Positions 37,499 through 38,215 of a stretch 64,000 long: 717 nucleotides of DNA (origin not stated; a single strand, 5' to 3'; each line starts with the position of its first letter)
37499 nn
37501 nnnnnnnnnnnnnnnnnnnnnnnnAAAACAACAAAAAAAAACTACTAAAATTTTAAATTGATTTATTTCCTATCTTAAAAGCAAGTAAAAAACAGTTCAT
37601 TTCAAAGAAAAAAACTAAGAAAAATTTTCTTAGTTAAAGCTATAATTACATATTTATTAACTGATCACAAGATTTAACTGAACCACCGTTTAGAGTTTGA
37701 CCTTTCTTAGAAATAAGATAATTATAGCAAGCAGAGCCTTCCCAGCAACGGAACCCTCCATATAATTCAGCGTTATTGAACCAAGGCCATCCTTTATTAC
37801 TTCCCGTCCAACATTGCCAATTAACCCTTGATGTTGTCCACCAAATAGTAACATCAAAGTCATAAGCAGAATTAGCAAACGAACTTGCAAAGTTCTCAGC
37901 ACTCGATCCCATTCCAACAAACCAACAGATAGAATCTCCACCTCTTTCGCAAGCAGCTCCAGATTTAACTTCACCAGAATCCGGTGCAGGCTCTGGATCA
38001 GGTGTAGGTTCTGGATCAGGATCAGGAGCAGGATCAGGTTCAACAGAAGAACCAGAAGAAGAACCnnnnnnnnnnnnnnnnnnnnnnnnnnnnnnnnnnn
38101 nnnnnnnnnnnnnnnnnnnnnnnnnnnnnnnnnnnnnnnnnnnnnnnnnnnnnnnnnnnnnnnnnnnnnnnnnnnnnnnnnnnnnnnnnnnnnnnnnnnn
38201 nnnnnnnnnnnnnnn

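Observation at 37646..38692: A minor pilin is separated by a single in-frame TAG from a Pro/Asp linker and a Trp/Cys-rich module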

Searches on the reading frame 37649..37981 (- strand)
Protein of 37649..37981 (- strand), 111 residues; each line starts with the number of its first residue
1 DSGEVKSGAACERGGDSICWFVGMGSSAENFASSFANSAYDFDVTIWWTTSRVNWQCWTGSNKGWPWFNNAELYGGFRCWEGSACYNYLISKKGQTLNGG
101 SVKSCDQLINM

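Call 19: find_homologous_proteins(query=window:37649-37981:-, max_evalue=0.01)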
Query seq(111 aa): no candidate shares three 5-residue words with the query. No homologue found.
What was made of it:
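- Tried and rejected: Word-index search with the module alone: it found no candidates (call 19), which is a limit of the index.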

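Call 26: find_related_loci(query=A1, collection=genome_contigs, flank=8000)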
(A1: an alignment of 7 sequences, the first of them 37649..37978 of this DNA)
Query A1 (110 aa) in genome_contigs; peptide patterns used: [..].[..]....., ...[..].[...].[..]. (x = any residue, [..] = any of these).
37 stretches matched a pattern; 4 encode a relative of the query (tblastn E <= 1e-3); 4 distinct loci.
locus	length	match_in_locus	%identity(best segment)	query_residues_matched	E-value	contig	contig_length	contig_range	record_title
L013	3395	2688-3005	57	4-108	1e-39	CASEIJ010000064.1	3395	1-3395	uncultured Mycoplasmatota bacterium isolate SI.T10.metabat-bins.87 genome assembly, contig: SI.T10.metabat-bins.87.fa_k1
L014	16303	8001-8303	53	4-103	3e-34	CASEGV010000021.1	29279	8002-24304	uncultured Mycoplasmatota bacterium isolate A2_L3_372372_idba_bin.42 genome assembly, contig: A2_L3_372372_idba_bin.42.f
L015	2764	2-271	53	26-108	2e-26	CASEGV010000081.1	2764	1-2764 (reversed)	uncultured Mycoplasmatota bacterium isolate A2_L3_372372_idba_bin.42 genome assembly, contig: A2_L3_372372_idba_bin.42.f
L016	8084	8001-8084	61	4-31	4e-9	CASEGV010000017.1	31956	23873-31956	uncultured Mycoplasmatota bacterium isolate A2_L3_372372_idba_bin.42 genome assembly, contig: A2_L3_372372_idba_bin.42.f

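Call 32: predict_structure(alignment_id=A1)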
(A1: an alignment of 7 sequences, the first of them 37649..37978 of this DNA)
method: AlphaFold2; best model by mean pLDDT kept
length: 110 residues; sequences in the alignment: 7
mean_pLDDT: 82.4   pTM: 0.78
mean pLDDT of the five models: 82.4, 80.0, 78.6, 76.1, 75.0
residues with pLDDT >= 90: 33; 70-90: 56; 50-70: 19; < 50: 2
segments of 3 or more residues with pLDDT < 50: none
pLDDT, mean of each block of 10 residues (from residue 1): 83 89 86 89 73 79 65 86 94 91 71
secondary structure, 60 per line:
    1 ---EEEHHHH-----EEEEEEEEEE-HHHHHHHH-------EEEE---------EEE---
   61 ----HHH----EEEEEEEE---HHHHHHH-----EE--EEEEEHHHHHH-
elements in order: E4-6 H7-10 E16-25 H27-34 E42-45 E55-57 E72-79 H83-89 E99-103 H104-109
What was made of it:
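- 37649..37978 (-): Coding sequence for the 110-aa W/C-rich C-terminal module, followed by TAA at 37646-37648. It is intact but cut off from the pilin in this allele. AF2 gives pLDDT 82 and pTM 0.78 (call 32).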

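Call 33: search_protein_representatives(alignment_id=A1)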
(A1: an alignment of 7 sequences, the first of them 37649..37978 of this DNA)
Query: 7 sequences, 116 profile positions. Proteins with E-value up to 0.001 (for the whole library): 14; up to 1e-10: 11; up to 1e-30: 5. The best 14 are listed.
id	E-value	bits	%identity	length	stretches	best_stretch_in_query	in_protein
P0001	3.1e-48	178.8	-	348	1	2-116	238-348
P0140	2.9e-45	169.2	-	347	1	2-111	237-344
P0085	5.3e-44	165.1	-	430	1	2-115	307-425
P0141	5.8e-39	148.8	-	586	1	3-116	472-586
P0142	5.6e-38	145.7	-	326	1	2-112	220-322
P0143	1.5e-29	118.5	-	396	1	4-115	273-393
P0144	1.2e-28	115.5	-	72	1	50-116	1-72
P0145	3.6e-28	114.1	-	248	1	4-115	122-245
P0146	2.2e-24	101.9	-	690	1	3-94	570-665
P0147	3.0e-21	91.7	-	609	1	9-92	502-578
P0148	1.9e-14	69.8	-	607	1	4-103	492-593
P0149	7.1e-09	51.9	-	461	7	29-79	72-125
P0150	1.8e-08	50.6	-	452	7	5-35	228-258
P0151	4.7e-05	39.5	-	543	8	36-77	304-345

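Call 36: fold_search(model_id=the predicted structure, library=pdb)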
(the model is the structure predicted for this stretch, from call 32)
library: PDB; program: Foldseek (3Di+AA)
matches with E <= 10: 505; with E <= 0.001: 0
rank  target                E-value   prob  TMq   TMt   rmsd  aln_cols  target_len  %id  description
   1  2mks_MODEL_1_A        1.8e-01  0.38  0.35  0.39   9.4       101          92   14  NMR structure of the RRM domain of RBMX from homo sapiens (released 2014-03-12)
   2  5ith_A                2.3e-01  0.38  0.33  0.41   7.4        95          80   15  TIA-1 RRM2 recognition of target oligonucleotide (released 2017-02-22)
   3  3md1_B                4.2e-01  0.44  0.38  0.47   5.8        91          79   13  Crystal Structure of the Second RRM Domain of Yeast Poly(U)-Binding Protein (Pub1) (released 2010-05-05)
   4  3md1_A                4.2e-01  0.41  0.36  0.44   5.9        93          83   13  Crystal Structure of the Second RRM Domain of Yeast Poly(U)-Binding Protein (Pub1) (released 2010-05-05)
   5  2dh8_MODEL_1_A        4.2e-01  0.35  0.39  0.40   8.7        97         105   13  Solution structure of the N-terminal RNA binding domain in DAZ-associated protein 1 (released 2006-09-23)
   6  1p27_B                4.7e-01  0.51  0.42  0.48   5.0       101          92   14  Crystal Structure of the Human Y14/Magoh complex (released 2003-08-19)
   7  9en7                  5.3e-01  0.28  0.35  0.42   7.4        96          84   14  Hrp48 RRM1 domain (released 2024-11-13)
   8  2rra_MODEL_1_A        5.3e-01  0.18  0.34  0.36   9.0       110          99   14  Solution structure of RNA binding domain in human Tra2 beta protein in complex with RNA (GAAGAA) (released 2011-04-27)
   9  5tbx_A                6.0e-01  0.41  0.39  0.48   4.8        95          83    9  hnRNP A18 RNA Recognition Motif (released 2017-04-12)
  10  6q0v_D                6.3e-01  0.28  0.36  0.45   7.0        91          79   11  Structure of DDB1-DDA1-DCAF15 complex bound to tasisulam and RBM39 (released 2019-11-13)
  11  1wel_MODEL_1_A        7.1e-01  0.18  0.36  0.33   8.9       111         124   12  Solution structure of RNA binding domain in NP_006038 (released 2005-08-23)
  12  2bz2_MODEL_1_A        8.0e-01  0.25  0.36  0.45   7.5        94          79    7  Solution structure of NELF E RRM (released 2006-08-16)
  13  2mb0_MODEL_1_B        8.0e-01  0.20  0.34  0.37   5.7        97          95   11  Solution structure of hnRNP G RRM in complex with the RNA 5'-AUCAAA-3' (released 2014-04-09)
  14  4tlq_B                8.0e-01  0.18  0.34  0.40   5.7        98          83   10  Crystal structure of C-terminal RNA recognition motif of human ELAV type RNA binding protein-3 at 2.5 Angstrom resolut (released 2015-12-09)
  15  5fu4_A                8.5e-01  0.02  0.14  0.16  15.2       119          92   12  The complexity of the Ruminococcus flavefaciens cellulosome reflects an expansion in glycan recognition (released 2016-06-22)
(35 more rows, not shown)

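Call 55: search_solved_structures(query=A1, max_evalue=1)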
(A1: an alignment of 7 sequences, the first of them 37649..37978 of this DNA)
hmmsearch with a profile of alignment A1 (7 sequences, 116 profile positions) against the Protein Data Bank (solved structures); distinct sequences matched with E-value up to 1: 1.
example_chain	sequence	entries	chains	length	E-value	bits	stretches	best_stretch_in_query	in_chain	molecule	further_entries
6t3f_H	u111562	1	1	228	0.26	14.5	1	29-72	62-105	Fab66 heavy chain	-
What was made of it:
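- Tried and rejected: Known structures for the module: a PDB sequence profile search found nothing (call 55).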

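Call 57: fold_search(model_id=the predicted structure, library=viral)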
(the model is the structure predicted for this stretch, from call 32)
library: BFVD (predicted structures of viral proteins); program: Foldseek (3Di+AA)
matches with E <= 10: 219; with E <= 0.001: 0
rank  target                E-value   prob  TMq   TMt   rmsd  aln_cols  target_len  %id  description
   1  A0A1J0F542            9.5e-01  0.10  0.30  0.23   9.7       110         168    9  Replication associated protein [Porcine circovirus 1]
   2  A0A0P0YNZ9            1.1e+00  0.07  0.23  0.08  11.8        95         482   15  (no name in the UniProt tables at hand)
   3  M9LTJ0                1.2e+00  0.04  0.20  0.20  12.2       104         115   12  (no name in the UniProt tables at hand)
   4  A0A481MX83            1.4e+00  0.02  0.16  0.05  13.4       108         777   15  (no name in the UniProt tables at hand)
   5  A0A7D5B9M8            1.5e+00  0.06  0.27  0.12  11.3       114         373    8  (no name in the UniProt tables at hand)
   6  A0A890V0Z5            1.8e+00  0.01  0.16  0.04  15.3       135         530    7  Esterase [Microbacterium phage Shocker]
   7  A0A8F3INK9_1          1.9e+00  0.01  0.11  0.03  16.4       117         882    8  Minor tail protein [Arthrobacter phage SilentRX]
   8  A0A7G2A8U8            2.1e+00  0.07  0.28  0.09   8.1        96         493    8  DNA 3'-5' helicase [Human papillomavirus type 53]
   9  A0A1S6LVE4            2.2e+00  0.03  0.21  0.12  13.6       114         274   11  Replication protein (Fragment) [Cruciviridae sp.]
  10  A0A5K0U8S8            2.3e+00  0.08  0.31  0.13   8.1        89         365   12  RNA recognition motif [Yasminevirus sp. GU-2018]
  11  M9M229                2.3e+00  0.08  0.32  0.20   8.7        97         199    5  (no name in the UniProt tables at hand)
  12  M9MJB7                2.3e+00  0.07  0.28  0.21   9.9       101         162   11  (no name in the UniProt tables at hand)
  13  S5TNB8                2.3e+00  0.06  0.28  0.11   6.7        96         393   17  (no name in the UniProt tables at hand)
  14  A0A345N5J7            2.3e+00  0.04  0.24  0.18   9.4       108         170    6  (no name in the UniProt tables at hand)
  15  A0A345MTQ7            2.5e+00  0.08  0.34  0.26   7.6       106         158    2  (no name in the UniProt tables at hand)
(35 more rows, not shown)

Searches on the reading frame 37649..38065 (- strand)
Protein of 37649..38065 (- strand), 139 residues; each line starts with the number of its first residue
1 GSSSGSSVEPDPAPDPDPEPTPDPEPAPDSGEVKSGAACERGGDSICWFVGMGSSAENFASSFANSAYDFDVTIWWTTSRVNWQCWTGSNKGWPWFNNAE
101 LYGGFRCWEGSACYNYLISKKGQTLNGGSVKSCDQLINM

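Call 6: search_protein_families(library=pfam, proteins=[window:37649-38065:-], max_evalue=1)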
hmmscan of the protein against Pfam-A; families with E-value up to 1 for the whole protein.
seq(139 aa): 2 families
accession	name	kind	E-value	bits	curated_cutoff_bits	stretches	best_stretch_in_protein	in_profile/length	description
PF05887.16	Trypan_PARP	-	0.0095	16.4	100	1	8-36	91-119/134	Procyclic acidic repetitive protein (PARP)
PF23677.1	YnaL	-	0.17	12.2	27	1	9-34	18-43/57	Protein YnaL-like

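Call 7: search_protein_families(library=ncbifam, proteins=[window:37649-38065:-], max_evalue=1)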
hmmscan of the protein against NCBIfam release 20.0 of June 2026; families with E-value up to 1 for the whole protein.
seq(139 aa): 4 families
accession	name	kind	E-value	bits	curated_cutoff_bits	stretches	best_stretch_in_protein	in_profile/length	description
NF033845.1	MSCRAMM_ClfB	exception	0.0001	20.4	999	1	5-45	549-590/871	MSCRAMM family adhesin clumping factor ClfB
NF037973.1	metallo_SslE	exception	0.00024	18.6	3000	1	7-30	47-72/1519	lipoprotein metalloprotease SslE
NF007285.1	PRK09752.1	equivalog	0.074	10.6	1459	1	8-30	922-944/1250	AIDA-I family autotransporter adhesin YfaL/EhaC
NF033186.1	internalin_K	exception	0.32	9.4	1100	1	9-29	519-539/604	class 1 internalin InlK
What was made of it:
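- Tried and rejected: Known families for the module: Pfam and NCBIfam gave only low-complexity linker hits (PARP, ClfB, SslE), none for the module (calls 6, 7).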
